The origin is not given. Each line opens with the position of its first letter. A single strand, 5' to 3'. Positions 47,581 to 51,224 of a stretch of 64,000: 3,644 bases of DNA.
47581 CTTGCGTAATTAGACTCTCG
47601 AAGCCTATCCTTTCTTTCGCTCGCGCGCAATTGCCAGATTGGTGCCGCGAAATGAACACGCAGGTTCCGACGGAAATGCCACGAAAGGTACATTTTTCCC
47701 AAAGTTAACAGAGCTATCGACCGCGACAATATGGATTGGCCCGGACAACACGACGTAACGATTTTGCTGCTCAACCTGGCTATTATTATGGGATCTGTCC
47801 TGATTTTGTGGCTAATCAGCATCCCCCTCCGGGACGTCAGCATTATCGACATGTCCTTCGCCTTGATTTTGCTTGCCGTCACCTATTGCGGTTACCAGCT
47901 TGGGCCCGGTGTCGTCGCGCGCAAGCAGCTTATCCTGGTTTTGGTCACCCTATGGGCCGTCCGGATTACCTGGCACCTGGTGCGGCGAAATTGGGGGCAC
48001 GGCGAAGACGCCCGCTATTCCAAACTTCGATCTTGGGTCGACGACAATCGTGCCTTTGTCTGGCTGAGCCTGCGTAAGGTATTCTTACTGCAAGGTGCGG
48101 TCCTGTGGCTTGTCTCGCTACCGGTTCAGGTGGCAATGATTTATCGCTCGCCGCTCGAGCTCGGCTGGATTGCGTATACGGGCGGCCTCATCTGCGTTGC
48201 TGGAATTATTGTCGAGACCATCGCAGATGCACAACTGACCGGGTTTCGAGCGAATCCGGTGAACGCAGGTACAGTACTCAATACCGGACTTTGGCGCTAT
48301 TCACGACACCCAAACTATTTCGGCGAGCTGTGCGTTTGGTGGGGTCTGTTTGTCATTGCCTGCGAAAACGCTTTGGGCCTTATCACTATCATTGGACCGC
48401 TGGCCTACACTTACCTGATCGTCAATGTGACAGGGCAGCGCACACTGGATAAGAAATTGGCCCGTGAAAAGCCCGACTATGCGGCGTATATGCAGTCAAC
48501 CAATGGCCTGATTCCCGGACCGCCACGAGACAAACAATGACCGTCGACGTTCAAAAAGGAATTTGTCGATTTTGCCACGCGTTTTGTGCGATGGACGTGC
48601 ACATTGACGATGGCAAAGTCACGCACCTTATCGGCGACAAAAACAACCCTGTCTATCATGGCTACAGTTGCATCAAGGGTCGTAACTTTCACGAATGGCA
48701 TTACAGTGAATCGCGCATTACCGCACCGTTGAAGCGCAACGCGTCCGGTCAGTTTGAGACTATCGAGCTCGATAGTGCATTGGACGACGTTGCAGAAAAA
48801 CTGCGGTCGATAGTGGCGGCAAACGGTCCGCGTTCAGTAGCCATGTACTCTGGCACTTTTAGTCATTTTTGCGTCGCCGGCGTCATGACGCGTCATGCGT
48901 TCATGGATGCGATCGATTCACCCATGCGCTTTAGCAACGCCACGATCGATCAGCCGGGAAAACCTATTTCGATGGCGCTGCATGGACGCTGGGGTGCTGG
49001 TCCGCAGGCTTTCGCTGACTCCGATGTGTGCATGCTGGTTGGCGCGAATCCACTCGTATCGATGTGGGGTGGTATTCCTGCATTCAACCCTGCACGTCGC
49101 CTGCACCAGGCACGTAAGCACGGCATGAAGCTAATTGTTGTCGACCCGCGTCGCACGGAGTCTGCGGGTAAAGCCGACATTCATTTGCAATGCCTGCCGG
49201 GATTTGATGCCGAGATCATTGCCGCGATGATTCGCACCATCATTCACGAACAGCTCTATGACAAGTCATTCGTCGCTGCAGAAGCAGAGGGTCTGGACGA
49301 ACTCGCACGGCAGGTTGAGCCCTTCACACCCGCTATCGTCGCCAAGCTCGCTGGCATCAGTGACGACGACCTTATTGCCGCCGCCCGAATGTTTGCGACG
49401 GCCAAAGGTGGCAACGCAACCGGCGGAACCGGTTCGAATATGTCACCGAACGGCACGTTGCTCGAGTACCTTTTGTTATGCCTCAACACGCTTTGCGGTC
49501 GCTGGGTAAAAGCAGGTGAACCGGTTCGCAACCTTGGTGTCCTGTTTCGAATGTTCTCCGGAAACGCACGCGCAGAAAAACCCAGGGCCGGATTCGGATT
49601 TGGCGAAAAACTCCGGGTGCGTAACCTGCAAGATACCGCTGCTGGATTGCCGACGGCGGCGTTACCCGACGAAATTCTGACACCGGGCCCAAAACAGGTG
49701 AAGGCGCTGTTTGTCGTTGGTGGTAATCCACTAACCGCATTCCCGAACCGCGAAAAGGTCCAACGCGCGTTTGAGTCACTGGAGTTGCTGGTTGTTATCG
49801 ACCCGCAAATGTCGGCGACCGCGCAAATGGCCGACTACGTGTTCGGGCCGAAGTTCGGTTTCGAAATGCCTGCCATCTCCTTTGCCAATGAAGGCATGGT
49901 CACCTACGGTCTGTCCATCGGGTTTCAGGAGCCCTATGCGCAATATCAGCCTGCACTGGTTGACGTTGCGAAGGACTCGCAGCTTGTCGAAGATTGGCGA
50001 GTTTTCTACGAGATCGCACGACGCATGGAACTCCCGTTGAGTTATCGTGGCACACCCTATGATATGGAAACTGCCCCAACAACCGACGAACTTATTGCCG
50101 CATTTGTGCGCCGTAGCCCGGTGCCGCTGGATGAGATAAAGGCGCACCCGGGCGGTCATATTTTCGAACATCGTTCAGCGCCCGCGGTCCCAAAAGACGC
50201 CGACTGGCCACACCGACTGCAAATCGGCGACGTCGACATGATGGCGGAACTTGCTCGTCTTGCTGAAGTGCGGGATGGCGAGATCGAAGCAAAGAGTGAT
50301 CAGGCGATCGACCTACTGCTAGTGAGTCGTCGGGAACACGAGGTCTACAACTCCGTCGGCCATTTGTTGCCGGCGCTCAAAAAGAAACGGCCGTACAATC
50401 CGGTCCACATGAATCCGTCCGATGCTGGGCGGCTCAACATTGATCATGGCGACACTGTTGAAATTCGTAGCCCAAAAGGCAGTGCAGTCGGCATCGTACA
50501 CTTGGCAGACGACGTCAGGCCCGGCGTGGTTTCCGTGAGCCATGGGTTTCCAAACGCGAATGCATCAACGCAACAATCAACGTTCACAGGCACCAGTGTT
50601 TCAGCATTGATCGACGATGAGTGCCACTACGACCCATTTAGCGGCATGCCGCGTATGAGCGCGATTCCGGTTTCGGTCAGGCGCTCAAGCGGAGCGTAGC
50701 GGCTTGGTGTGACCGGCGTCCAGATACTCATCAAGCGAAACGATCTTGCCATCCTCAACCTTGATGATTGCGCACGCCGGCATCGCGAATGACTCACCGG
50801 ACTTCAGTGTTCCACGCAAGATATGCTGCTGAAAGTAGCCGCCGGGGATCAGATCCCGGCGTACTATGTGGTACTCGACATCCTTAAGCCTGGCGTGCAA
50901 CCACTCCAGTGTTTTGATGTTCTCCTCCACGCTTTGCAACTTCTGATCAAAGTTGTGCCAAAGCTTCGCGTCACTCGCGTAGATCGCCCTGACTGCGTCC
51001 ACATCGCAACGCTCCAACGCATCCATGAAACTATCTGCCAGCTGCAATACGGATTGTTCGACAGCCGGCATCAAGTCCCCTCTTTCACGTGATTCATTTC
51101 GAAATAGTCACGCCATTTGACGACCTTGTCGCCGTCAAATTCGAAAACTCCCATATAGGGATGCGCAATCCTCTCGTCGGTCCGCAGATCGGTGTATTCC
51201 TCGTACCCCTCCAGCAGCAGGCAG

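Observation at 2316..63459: One 17-bp operator-like motif (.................) precedes essentially every transcription unit across ~56 kb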

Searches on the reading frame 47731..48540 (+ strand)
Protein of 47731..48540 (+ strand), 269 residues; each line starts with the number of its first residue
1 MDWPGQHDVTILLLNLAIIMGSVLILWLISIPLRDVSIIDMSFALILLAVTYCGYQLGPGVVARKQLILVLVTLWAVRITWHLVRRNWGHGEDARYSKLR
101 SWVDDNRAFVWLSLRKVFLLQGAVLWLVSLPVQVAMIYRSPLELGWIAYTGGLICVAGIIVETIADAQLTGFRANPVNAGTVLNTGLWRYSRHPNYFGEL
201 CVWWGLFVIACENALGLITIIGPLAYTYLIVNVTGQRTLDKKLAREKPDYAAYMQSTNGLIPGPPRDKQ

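Call 9: search_protein_families(library=pfam, proteins=[window:47731-48540:+])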
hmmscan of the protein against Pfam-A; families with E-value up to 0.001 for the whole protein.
window:47731-48540:+ (269 aa): 4 families
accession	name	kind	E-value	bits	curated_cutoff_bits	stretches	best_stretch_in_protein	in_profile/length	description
PF06966.17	DUF1295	-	1.6e-65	221.3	20.4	1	26-257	1-235/235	Protein of unknown function (DUF1295)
PF04191.18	PEMT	-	3.7e-05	24.6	25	1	179-234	39-93/105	Phospholipid methyltransferase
PF02544.21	Steroid_dh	-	6.3e-05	23.4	22.6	1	148-211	42-105/150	3-oxo-5-alpha-steroid 4-dehydrogenase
PF04140.19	ICMT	-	0.00046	21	24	1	179-214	32-67/95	Isoprenylcysteine carboxyl methyltransferase (ICMT) family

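Call 40: search_protein_families(library=ncbifam, proteins=[window:47731-48540:+], max_evalue=0.00001)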
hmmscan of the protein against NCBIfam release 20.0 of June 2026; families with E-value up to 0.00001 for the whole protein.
window:47731-48540:+ (269 aa): 0 families

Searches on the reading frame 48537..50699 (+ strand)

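Call 9: search_protein_families(library=pfam, proteins=[window:48537-50699:+])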
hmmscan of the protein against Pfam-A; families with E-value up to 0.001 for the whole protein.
window:48537-50699:+ (720 aa): 3 families
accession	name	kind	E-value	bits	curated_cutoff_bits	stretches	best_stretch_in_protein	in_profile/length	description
PF00384.28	Molybdopterin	-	2.6e-25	89.6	24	1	60-436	1-308/353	Molybdopterin oxidoreductase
PF01568.27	Molydop_binding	-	2.3e-19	69.9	26.8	1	593-707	1-106/110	Molydopterin dinucleotide binding domain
PF04879.21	Molybdop_Fe4S4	-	2.9e-12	46.8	22.7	1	5-54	3-52/55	Molybdopterin oxidoreductase Fe4S4 domain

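Call 40: search_protein_families(library=ncbifam, proteins=[window:48537-50699:+], max_evalue=0.00001)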
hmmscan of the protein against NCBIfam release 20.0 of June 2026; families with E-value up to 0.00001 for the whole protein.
window:48537-50699:+ (720 aa): 25 families
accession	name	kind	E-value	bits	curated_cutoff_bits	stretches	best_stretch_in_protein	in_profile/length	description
TIGR01591.1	Fdh-alpha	equivalog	2.6e-67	227.4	666.25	1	9-675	2-647/672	formate dehydrogenase subunit alpha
NF012032.0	PRK15488.1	equivalog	6.4e-54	183.2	694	2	7-436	45-478/759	thiosulfate reductase PhsA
NF047855.1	AssmNtatRedNasC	equivalog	1.9e-49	168.6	1100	2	5-301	20-314/708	assimilatory nitrate reductase catalytic subunit NasC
NF041783.2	mnquin_red_QrcB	equivalog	1.1e-32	113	440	1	6-318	53-361/695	menaquinone reductase molybdopterin-binding-like subunit QrcB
TIGR02166.1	dmsA_ynfE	subfamily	1.7e-32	112.3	777.7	1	13-255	53-304/794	DMSO/selenate family reductase complex A subunit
TIGR03479.1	DMSO_red_II_alp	subfamily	1.9e-30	105.7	984.75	1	11-247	64-304/913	molybdopterin-dependent oxidoreductase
TIGR00509.1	bisC_fam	subfamily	9.9e-26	90.2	1017.55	2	66-446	64-471/772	molybdopterin guanine dinucleotide-containing S/N-oxide reductase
NF041323.1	Nitr_red_NasA_Halo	equivalog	1.1e-25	90.3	1000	1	28-436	20-424/673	assimilatory nitrate reductase NasA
NF010055.0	PRK13532.1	equivalog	2e-23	82.6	904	1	5-248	42-289/830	nitrate reductase catalytic subunit NapA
NF041885.1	selenate_YnfE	exception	2.8e-22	78.3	1675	1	8-255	51-311/805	selenate/tellurate reductase subunit YnfE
NF041884.1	selenate_YnfF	exception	4.1e-21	74.6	1650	1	12-257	53-306/798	selenate/tellurate reductase subunit YnfF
TIGR01553.1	formate-DH-alph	equivalog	4.7e-21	74.3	814.2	1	5-248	44-302/1009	formate dehydrogenase-N subunit alpha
NF041714.1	arsenate_red_ArrA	equivalog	5.4e-21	74.4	1600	1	8-252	53-298/848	arsenate respiratory reductase molybdopterin-containing subunit ArrA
TIGR01706.1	NAPA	equivalog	1.3e-19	70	930.55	1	5-108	42-152/830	periplasmic nitrate reductase subunit alpha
NF011566.1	PRK14990.1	exception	1.8e-19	69.2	1600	1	12-257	66-326/814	dimethylsulfoxide reductase subunit A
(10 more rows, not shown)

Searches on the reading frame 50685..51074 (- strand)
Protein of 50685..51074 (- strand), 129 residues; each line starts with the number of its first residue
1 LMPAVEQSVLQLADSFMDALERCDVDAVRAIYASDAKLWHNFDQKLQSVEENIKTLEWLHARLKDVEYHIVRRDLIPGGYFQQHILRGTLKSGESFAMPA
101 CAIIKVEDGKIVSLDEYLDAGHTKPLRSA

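Call 9: search_protein_families(library=pfam, proteins=[window:50685-51074:-])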
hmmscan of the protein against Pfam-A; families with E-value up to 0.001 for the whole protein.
window:50685-51074:- (129 aa): 4 families
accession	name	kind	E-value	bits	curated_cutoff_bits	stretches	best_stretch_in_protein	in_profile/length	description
PF12680.13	SnoaL_2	-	3.1e-11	44.2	27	1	15-113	3-101/102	SnoaL-like domain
PF07366.18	SnoaL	-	0.00012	22.3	28.4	0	15-119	5-118/126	SnoaL-like polyketide cyclase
PF07858.18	LEH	-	0.00022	22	24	1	11-120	5-113/122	Limonene-1,2-epoxide hydrolase catalytic domain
PF14534.12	DUF4440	-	0.00053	20.8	25.2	1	10-75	2-66/107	Domain of unknown function (DUF4440)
